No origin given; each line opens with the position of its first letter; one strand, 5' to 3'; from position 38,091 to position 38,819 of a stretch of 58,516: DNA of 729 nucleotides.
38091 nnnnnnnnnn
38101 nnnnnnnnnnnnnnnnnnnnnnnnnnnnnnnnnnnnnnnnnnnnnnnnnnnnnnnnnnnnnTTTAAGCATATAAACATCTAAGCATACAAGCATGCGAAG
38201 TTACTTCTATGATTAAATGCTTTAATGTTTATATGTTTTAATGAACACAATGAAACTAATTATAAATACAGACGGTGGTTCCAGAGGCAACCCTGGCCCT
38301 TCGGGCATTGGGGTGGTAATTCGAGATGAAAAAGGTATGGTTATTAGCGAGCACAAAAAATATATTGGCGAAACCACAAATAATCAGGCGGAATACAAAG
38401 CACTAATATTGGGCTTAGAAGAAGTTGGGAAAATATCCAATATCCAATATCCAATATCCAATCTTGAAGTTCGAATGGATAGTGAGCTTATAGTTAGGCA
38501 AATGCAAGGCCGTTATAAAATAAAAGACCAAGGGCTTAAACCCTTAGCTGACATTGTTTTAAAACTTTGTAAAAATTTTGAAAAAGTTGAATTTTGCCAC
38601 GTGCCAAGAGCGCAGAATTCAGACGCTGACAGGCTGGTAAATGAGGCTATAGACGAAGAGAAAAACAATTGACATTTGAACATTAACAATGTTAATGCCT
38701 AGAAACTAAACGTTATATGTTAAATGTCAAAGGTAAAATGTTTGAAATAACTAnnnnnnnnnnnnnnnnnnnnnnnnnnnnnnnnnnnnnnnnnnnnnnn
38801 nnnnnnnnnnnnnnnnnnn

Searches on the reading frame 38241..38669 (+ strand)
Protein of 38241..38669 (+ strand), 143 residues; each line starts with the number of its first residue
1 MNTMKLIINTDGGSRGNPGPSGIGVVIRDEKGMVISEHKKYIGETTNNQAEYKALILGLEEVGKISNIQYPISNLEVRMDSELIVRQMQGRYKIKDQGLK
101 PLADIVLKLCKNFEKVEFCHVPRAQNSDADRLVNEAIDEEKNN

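Call 97: search_protein_families(library=pfam, proteins=[window:38241-38669:+], max_evalue=0.001)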
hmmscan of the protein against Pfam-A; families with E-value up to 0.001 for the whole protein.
window:38241-38669:+ (143 aa): 2 families
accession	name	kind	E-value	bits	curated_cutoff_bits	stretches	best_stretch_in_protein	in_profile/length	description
PF13456.12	RVT_3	-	7e-24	84.5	21.6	1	9-136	1-123/123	Reverse transcriptase-like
PF00075.30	RNase_H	-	7.6e-11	42.8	25.8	1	5-137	3-140/141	RNase H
